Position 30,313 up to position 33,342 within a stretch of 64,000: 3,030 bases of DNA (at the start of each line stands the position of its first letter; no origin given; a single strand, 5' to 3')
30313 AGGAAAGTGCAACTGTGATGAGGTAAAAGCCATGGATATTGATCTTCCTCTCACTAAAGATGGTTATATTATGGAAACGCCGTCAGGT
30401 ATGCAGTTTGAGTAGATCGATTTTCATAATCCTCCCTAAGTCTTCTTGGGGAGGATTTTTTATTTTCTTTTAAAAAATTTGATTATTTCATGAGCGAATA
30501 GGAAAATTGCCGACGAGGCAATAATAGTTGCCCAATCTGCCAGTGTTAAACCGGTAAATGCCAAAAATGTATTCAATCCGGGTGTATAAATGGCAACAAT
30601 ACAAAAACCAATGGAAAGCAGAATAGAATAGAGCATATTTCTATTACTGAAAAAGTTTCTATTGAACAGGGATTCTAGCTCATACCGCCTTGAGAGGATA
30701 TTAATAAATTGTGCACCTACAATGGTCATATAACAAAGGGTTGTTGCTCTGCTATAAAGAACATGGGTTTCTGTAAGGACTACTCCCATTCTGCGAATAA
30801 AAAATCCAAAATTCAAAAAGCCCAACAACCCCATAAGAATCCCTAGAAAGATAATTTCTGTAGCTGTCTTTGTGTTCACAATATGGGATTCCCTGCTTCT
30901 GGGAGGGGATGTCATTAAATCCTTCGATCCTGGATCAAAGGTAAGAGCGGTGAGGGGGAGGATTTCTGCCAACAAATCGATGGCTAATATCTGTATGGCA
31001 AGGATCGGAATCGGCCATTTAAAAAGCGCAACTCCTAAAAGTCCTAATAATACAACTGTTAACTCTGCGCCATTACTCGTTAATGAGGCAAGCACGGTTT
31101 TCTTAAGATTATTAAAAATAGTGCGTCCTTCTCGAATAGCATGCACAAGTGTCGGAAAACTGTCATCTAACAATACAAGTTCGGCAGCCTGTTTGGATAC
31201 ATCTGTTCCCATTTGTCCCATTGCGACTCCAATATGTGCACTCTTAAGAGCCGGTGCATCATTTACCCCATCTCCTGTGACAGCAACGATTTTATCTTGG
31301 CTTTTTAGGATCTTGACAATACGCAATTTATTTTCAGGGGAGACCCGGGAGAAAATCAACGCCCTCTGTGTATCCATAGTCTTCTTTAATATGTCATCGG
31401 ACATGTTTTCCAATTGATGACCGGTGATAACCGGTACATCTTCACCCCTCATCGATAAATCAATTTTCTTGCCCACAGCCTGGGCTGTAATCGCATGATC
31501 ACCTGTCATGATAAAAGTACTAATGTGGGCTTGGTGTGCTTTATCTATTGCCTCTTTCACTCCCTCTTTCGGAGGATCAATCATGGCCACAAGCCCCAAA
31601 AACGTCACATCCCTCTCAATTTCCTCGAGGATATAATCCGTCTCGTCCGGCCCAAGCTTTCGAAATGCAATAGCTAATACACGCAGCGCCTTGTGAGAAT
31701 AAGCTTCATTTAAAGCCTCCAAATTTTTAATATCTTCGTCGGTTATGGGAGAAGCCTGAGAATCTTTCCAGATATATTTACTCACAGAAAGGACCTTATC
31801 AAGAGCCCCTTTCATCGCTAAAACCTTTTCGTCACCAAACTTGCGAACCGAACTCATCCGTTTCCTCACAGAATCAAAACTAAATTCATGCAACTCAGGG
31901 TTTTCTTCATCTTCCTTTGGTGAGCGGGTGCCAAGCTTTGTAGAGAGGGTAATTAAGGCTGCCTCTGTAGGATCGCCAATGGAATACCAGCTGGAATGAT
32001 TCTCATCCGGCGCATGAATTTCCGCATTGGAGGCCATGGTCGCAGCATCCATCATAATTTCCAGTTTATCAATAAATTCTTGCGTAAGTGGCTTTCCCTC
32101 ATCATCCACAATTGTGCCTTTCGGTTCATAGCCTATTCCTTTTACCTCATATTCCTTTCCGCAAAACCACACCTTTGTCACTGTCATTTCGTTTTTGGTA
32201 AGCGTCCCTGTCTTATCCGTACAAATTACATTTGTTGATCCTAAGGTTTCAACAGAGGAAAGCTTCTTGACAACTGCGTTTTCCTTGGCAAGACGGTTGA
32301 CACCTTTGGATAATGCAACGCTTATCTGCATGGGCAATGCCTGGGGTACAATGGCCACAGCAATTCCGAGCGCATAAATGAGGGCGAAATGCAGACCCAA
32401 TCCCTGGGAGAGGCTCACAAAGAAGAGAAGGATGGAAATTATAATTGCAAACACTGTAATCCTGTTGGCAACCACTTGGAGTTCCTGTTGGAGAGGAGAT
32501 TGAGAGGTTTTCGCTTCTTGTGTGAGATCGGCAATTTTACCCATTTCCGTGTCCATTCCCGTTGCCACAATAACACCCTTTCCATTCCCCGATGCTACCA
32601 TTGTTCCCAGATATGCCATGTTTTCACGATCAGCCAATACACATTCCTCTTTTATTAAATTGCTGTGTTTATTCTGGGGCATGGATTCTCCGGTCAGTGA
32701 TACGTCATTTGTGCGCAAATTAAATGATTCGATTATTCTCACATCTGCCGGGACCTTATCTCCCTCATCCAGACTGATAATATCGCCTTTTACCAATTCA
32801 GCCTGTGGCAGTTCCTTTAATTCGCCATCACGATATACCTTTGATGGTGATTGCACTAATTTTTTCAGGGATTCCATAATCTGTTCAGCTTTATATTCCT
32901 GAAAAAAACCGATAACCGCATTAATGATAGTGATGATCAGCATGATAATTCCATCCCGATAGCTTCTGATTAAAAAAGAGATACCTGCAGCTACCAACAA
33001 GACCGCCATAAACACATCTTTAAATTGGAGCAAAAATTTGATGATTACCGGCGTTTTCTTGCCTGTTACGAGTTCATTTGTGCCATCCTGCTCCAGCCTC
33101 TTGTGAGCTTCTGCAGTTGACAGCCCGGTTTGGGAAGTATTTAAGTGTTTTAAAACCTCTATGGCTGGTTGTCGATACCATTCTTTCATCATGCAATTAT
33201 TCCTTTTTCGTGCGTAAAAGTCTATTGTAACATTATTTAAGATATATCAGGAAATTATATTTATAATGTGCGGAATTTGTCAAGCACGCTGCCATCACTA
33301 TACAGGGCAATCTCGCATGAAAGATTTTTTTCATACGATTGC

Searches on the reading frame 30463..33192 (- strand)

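Call 36: search_protein_families(library=pfam, proteins=[window:30463-33192:-], max_evalue=0.00001)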
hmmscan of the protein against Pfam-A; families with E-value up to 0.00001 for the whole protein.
window:30463-33192:- (910 aa): 5 families
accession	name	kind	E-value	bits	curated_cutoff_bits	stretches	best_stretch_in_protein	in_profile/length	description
PF00122.25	E1-E2_ATPase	-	5.7e-51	173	28.1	1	112-303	2-180/181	E1-E2 ATPase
PF00689.26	Cation_ATPase_C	-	9.6e-40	136.6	27.3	1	727-907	1-175/175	Cation transporting ATPase, C-terminus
PF00690.31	Cation_ATPase_N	-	9.3e-20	70.5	20.4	1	5-72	1-69/69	Cation transporter/ATPase, N-terminus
PF00702.32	Hydrolase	-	6.7e-17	62.9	26.4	1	322-653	3-191/191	haloacid dehalogenase-like hydrolase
PF13246.12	Cation_ATPase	-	1.2e-16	60.9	21.7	1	388-474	4-91/91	Cation transport ATPase (P-type)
